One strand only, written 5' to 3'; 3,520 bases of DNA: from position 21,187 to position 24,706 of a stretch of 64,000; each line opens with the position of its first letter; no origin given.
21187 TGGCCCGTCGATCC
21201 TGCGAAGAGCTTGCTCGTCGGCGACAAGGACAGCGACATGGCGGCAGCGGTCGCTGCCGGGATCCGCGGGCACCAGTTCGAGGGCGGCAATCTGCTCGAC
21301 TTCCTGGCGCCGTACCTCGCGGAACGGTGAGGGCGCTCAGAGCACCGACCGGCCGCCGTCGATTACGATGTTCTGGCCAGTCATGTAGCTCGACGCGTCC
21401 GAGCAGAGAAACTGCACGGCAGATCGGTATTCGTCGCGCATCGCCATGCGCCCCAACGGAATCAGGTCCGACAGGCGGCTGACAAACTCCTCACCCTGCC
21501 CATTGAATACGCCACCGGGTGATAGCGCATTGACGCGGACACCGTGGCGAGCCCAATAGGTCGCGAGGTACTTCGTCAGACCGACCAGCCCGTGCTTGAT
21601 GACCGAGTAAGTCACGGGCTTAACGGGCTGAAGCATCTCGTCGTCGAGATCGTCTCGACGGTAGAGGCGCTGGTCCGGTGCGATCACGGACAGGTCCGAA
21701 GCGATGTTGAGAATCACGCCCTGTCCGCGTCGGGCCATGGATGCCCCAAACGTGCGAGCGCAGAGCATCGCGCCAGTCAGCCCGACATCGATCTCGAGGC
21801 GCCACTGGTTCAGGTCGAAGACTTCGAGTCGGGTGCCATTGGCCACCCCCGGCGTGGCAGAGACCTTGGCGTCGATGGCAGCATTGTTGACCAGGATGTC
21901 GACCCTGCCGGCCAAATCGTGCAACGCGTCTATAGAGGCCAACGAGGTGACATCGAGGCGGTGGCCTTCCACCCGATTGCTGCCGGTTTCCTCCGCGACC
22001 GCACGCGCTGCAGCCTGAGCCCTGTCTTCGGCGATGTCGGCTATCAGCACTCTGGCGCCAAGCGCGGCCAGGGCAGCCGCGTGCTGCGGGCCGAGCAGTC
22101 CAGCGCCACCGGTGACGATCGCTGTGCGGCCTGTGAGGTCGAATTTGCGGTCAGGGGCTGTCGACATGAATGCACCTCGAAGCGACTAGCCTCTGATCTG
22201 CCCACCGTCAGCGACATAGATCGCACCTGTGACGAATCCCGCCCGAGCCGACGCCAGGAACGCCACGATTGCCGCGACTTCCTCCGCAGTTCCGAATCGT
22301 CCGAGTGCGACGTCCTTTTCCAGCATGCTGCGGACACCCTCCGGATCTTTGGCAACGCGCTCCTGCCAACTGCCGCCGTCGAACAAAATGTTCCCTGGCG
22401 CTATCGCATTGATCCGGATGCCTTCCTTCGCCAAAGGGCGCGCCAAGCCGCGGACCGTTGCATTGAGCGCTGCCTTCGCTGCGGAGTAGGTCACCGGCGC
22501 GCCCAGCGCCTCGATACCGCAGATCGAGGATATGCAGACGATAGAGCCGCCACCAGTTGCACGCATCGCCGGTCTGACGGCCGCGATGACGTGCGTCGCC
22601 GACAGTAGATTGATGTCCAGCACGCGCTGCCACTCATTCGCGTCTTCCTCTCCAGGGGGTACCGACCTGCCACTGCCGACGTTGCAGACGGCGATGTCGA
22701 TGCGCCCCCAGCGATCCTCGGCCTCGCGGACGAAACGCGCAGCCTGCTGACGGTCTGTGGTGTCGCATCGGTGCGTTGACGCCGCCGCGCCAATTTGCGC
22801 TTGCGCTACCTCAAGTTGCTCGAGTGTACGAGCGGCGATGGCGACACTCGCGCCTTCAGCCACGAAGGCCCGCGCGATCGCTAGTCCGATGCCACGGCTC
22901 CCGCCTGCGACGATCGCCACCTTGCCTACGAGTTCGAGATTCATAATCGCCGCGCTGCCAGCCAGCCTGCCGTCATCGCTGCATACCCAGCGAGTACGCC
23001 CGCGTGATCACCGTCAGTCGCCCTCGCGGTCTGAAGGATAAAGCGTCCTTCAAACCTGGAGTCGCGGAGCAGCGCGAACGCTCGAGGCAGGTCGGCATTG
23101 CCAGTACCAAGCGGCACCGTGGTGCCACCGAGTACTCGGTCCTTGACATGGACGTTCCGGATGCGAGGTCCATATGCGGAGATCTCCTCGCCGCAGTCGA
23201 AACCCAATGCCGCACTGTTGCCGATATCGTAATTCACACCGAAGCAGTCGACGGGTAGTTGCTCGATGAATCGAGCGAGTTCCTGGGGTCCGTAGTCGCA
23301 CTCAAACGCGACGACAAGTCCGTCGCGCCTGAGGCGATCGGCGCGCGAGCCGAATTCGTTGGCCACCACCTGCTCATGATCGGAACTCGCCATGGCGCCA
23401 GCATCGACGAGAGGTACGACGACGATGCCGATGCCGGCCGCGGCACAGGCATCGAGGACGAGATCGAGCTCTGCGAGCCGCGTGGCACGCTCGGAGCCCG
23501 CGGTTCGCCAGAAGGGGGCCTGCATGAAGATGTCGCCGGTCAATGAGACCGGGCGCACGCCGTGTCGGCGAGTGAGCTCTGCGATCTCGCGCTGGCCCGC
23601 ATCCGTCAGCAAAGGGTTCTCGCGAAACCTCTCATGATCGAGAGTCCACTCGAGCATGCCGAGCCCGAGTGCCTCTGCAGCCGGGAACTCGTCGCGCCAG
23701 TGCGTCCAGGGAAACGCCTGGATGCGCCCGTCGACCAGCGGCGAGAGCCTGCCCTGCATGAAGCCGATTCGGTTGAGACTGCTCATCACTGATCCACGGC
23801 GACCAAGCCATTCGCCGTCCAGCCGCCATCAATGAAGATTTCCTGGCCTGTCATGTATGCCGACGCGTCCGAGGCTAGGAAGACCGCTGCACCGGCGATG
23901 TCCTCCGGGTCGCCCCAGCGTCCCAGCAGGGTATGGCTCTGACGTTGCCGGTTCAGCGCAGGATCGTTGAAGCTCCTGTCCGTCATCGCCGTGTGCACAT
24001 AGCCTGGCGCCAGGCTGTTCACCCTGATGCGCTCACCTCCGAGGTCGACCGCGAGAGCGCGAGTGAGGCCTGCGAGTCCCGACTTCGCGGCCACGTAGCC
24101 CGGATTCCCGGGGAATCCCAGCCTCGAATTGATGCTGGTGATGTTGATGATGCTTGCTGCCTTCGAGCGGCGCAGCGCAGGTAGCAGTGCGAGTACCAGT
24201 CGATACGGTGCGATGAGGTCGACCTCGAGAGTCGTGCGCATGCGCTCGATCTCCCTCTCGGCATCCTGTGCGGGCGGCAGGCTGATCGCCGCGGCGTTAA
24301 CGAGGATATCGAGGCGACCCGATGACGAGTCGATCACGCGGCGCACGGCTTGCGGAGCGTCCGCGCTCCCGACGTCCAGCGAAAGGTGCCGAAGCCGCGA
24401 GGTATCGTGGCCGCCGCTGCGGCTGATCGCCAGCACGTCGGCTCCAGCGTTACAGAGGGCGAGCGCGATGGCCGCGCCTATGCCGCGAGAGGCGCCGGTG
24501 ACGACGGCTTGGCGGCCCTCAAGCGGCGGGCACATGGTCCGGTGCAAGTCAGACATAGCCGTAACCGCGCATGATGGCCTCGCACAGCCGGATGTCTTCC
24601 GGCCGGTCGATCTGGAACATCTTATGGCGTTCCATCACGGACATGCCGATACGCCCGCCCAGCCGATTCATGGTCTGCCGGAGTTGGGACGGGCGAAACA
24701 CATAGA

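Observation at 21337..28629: Orphan second CMP-ulosonic-acid operon whose product cannot be assigned from gene content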

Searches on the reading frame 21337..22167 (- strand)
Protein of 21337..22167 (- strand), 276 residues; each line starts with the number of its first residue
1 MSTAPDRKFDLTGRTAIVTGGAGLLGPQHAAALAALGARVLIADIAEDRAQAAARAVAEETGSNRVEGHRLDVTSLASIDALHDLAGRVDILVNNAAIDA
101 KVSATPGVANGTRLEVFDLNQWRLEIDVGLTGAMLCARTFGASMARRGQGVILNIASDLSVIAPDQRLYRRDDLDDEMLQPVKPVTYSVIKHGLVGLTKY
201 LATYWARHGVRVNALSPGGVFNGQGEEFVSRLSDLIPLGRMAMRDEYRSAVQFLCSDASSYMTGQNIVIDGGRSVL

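Call 3: search_protein_families(library=pfam, proteins=[window:21337-22167:-])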
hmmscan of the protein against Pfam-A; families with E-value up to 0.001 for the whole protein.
window:21337-22167:- (276 aa): 4 families
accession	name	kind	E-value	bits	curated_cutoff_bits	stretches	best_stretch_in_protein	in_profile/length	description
PF13561.12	adh_short_C2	-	3.9e-41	141.6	27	2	186-272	142-234/236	Enoyl-(Acyl carrier protein) reductase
PF00106.31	adh_short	-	1.4e-29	103.4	26.6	2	15-160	2-139/195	short chain dehydrogenase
PF01370.27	Epimerase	-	1.9e-05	24.7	20.9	1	17-104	2-79/240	NAD dependent epimerase/dehydratase family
PF02737.24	3HCDH_N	-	0.00048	20.5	22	1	21-72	6-56/180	3-hydroxyacyl-CoA dehydrogenase, NAD binding domain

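Call 4: search_protein_families(library=ncbifam, proteins=[window:21337-22167:-])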
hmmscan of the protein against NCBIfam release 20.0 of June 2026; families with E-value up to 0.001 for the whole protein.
window:21337-22167:- (276 aa): 205 families (the best 25 are shown)
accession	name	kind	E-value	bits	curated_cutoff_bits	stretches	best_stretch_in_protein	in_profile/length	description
NF006619.0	PRK09186.1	equivalog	1.1e-42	146.4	255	1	11-274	2-255/256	oxidoreductase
NF005309.0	PRK06841.1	subfamily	3.4e-42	144.7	286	2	5-166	7-157/255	GolD/DthD family dehydrogenase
NF004198.0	PRK05653.1-3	equivalog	3.3e-41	141.4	296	2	11-157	5-143/248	3-oxoacyl-ACP reductase FabG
NF006070.0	PRK08213.1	subfamily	1e-39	136.6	279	1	7-275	6-258/259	gluconate 5-dehydrogenase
NF005853.0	PRK07774.1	equivalog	1e-38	133.2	303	2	9-157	2-145/250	SDR family oxidoreductase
NF005559.1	PRK07231.1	subfamily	1.8e-38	132.5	215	2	11-158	2-141/249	glucose 1-dehydrogenase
NF009466.0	PRK12826.1-2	subfamily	9.7e-37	126.8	222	2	14-157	4-141/248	3-oxoacyl-ACP reductase FabG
NF053702.1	TrHdxCHCADhChcB1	equivalog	1.3e-36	126.3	400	2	12-161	3-146/250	trans-4-hydroxycyclohexanecarboxylate dehydrogenase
NF006132.0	PRK08277.1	subfamily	1.1e-35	123.4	281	2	7-158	4-164/280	D-mannonate oxidoreductase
NF005469.0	PRK07063.1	equivalog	3.8e-34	118.4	306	2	11-158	5-146/260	SDR family oxidoreductase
NF053701.1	CsHdxCHCADhChcB2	equivalog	8.9e-34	117.1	350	2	11-163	1-145/245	cis-4-hydroxycyclohexanecarboxylate dehydrogenase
NF004818.0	PRK06172.1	equivalog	1.4e-33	116.3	336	2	185-273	155-250/253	SDR family oxidoreductase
TIGR01963.1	PHB_DH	subfamily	2.9e-33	115.2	307.05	2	14-161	2-141/255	3-hydroxybutyrate dehydrogenase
NF005446.0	PRK07035.1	equivalog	3.1e-33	115.1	373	2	7-162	5-153/255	SDR family oxidoreductase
NF005067.0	PRK06484.1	equivalog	3.3e-33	115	713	2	183-274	154-252/524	short chain dehydrogenase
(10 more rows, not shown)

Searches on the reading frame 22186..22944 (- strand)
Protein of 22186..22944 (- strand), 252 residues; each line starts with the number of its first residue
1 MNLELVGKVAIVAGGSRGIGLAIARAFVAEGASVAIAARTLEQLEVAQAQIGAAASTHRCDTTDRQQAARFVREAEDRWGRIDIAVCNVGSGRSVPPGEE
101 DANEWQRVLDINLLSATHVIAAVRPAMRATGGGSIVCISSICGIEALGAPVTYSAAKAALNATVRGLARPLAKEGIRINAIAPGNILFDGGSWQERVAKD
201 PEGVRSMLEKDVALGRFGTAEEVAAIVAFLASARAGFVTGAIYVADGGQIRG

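Call 3: search_protein_families(library=pfam, proteins=[window:22186-22944:-])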
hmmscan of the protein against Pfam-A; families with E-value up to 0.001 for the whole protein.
window:22186-22944:- (252 aa): 3 families
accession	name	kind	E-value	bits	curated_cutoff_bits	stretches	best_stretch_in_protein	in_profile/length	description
PF13561.12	adh_short_C2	-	1.1e-55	189.2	27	1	16-248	5-234/236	Enoyl-(Acyl carrier protein) reductase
PF00106.31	adh_short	-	3.3e-47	160.9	26.6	1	8-186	1-182/195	short chain dehydrogenase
PF08659.16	KR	-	4.1e-09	37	22.6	1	11-167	4-163/180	KR domain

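Call 4: search_protein_families(library=ncbifam, proteins=[window:22186-22944:-])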
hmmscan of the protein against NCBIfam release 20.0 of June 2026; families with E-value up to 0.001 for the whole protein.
window:22186-22944:- (252 aa): 231 families (the best 25 are shown)
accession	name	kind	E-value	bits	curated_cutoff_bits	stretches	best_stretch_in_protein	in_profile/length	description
NF005559.1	PRK07231.1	subfamily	2e-60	204.4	215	1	5-250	2-248/249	glucose 1-dehydrogenase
NF009466.0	PRK12826.1-2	subfamily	1e-52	179.1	222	1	8-249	4-244/248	3-oxoacyl-ACP reductase FabG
NF004791.0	PRK06138.1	equivalog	1e-50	172.4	312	1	4-249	2-249/252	SDR family oxidoreductase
NF005095.0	PRK06523.1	subfamily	4.9e-50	170.5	231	1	2-251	5-259/261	oxidoreductase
NF052558.1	MBtsdlDhBudC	equivalog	1.1e-48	166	270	1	7-249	3-241/250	meso-2,3-butanediol dehydrogenase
NF009468.0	PRK12826.1-4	equivalog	2.1e-47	162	318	1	4-250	4-248/256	SDR family oxidoreductase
NF004198.0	PRK05653.1-3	equivalog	3e-47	161.2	296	1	5-248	5-245/248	3-oxoacyl-ACP reductase FabG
TIGR01830.1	3oxo_ACP_reduc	equivalog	4.2e-47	160.9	297.75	1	10-248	1-237/239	3-oxoacyl-[acyl-carrier-protein] reductase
NF005468.0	PRK07062.1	equivalog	7e-47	160.2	266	1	1-248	2-260/265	SDR family oxidoreductase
NF053701.1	CsHdxCHCADhChcB2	equivalog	1.2e-46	159.2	350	1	6-249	2-242/245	cis-4-hydroxycyclohexanecarboxylate dehydrogenase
NF004778.0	PRK06124.1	equivalog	1.3e-46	159.1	303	1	3-249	7-252/256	SDR family oxidoreductase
NF005681.0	PRK07478.1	subfamily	2.7e-46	158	267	1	4-249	3-249/254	SDR family oxidoreductase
NF006070.0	PRK08213.1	subfamily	1.8e-45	155.5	279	1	3-249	8-256/259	gluconate 5-dehydrogenase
NF005075.0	PRK06500.1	equivalog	3.5e-45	154.3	336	1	5-249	4-246/249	SDR family oxidoreductase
NF005873.0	PRK07814.1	equivalog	1.2e-44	152.7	346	1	4-249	7-251/263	SDR family oxidoreductase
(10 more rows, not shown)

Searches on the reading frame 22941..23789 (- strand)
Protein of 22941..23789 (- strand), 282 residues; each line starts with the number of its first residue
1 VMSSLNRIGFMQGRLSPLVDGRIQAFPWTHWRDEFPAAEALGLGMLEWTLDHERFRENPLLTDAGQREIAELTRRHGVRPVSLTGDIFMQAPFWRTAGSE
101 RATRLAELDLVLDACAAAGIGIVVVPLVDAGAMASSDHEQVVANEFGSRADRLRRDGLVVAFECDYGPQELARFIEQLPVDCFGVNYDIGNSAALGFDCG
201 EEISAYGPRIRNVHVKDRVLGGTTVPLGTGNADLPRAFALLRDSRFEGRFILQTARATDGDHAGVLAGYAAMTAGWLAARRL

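Call 3: search_protein_families(library=pfam, proteins=[window:22941-23789:-])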
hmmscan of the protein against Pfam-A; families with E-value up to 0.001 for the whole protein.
window:22941-23789:- (282 aa): 1 family
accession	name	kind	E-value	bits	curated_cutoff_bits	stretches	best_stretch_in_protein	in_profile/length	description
PF01261.30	AP_endonuc_2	-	1.2e-22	81.2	31.1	1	37-258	3-233/249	Xylose isomerase-like TIM barrel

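Call 4: search_protein_families(library=ncbifam, proteins=[window:22941-23789:-])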
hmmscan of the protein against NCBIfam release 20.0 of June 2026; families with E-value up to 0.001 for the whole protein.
window:22941-23789:- (282 aa): 2 families
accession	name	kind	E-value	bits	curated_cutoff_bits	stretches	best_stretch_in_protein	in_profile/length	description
NF009688.0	PRK13209.1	subfamily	7.9e-07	28.3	317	1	170-253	169-253/286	L-ribulose-5-phosphate 3-epimerase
TIGR00542.1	hxl6Piso_put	equivalog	3e-06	26.8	272.15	1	173-253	167-248/279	L-ribulose-5-phosphate 3-epimerase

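Call 25: search_solved_structures(query=window:22941-23789:-, max_evalue=1, show_alignments=1)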
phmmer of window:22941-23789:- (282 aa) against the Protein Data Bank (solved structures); distinct sequences matched with E-value up to 1: 2.
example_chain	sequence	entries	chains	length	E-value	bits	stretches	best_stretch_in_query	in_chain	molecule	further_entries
3cqh_A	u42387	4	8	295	2e-05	27.6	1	30-267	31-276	L-ribulose-5-phosphate 3-epimerase ulaE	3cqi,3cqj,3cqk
3lmz_A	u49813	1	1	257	0.023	17.6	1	183-256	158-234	Putative sugar isomerase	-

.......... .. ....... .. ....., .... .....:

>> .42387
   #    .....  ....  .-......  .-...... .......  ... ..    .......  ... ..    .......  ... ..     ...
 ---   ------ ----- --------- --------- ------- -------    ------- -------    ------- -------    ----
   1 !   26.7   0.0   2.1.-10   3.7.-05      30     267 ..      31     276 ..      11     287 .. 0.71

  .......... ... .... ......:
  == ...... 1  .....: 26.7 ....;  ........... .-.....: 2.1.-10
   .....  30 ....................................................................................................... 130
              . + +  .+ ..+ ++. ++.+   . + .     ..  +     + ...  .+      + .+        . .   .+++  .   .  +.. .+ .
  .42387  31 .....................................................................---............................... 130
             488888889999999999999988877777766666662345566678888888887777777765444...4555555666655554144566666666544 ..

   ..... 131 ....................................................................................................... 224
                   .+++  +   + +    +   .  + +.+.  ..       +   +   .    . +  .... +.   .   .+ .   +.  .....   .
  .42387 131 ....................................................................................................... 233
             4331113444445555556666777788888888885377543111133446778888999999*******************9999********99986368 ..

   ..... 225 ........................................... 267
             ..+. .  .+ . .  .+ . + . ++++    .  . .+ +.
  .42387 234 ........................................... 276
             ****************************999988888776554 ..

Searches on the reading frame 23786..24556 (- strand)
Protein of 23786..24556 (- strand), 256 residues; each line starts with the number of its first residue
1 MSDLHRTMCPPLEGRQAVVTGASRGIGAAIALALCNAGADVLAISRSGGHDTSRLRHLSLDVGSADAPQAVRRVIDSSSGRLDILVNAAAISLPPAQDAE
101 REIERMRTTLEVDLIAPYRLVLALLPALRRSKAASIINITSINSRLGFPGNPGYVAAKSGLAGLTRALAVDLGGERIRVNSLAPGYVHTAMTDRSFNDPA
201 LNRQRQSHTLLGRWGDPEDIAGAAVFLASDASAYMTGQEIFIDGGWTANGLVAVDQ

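Call 3: search_protein_families(library=pfam, proteins=[window:23786-24556:-])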
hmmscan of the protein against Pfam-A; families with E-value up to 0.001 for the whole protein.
window:23786-24556:- (256 aa): 4 families
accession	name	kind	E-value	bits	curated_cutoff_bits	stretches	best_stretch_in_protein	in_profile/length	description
PF13561.12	adh_short_C2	-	8.9e-53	179.7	27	1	21-247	1-236/236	Enoyl-(Acyl carrier protein) reductase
PF00106.31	adh_short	-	4.8e-38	131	26.6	1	17-197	3-192/195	short chain dehydrogenase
PF23441.1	SDR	-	1.7e-10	41.2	27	1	80-245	89-254/258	SDR-like rossmann domain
PF01370.27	Epimerase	-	3.2e-06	27.2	20.9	1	18-101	2-84/240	NAD dependent epimerase/dehydratase family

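Call 4: search_protein_families(library=ncbifam, proteins=[window:23786-24556:-])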
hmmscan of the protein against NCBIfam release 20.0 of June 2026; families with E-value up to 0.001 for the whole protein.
window:23786-24556:- (256 aa): 231 families (the best 25 are shown)
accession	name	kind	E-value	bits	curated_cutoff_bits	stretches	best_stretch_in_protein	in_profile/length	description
NF004778.0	PRK06124.1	equivalog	1.2e-53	182.2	303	1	12-248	9-254/256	SDR family oxidoreductase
NF009466.0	PRK12826.1-2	subfamily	3.3e-52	177.4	222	1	14-247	3-245/248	3-oxoacyl-ACP reductase FabG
NF005559.1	PRK07231.1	subfamily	1.3e-50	172.2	215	1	12-247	2-248/249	glucose 1-dehydrogenase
NF004791.0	PRK06138.1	equivalog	1.9e-49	168.2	312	1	12-248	3-251/252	SDR family oxidoreductase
NF004197.0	PRK05653.1-1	equivalog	6e-48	163.6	332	1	11-247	4-247/249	3-oxoacyl-ACP reductase FabG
NF005893.0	PRK07856.1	equivalog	7.5e-47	159.7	255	1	12-245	7-240/255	SDR family oxidoreductase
NF009468.0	PRK12826.1-4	equivalog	1.4e-46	159.3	318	1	12-246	5-247/256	SDR family oxidoreductase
TIGR01832.1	kduD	equivalog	3.6e-46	157.7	338.85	1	12-248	3-247/248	2-dehydro-3-deoxy-D-gluconate 5-dehydrogenase KduD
TIGR01830.1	3oxo_ACP_reduc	equivalog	2.2e-45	155.2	297.75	1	17-245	1-237/239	3-oxoacyl-[acyl-carrier-protein] reductase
NF005118.0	PRK06550.1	equivalog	4.5e-45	154.3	270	1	14-248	5-235/236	3-oxoacyl-ACP reductase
NF005390.0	PRK06935.1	equivalog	6e-45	153.6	369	1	12-248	13-257/258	2-dehydro-3-deoxy-D-gluconate 5-dehydrogenase KduD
NF004198.0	PRK05653.1-3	equivalog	1.7e-44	152.1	296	1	12-246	5-246/248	3-oxoacyl-ACP reductase FabG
NF052558.1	MBtsdlDhBudC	equivalog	1.1e-43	149.6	270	1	13-249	2-244/250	meso-2,3-butanediol dehydrogenase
NF006693.0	PRK09242.1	equivalog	2.7e-43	148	328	1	12-250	8-257/258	SDR family oxidoreductase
NF005067.0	PRK06484.1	equivalog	4.3e-43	147.6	713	1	14-249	9-254/524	short chain dehydrogenase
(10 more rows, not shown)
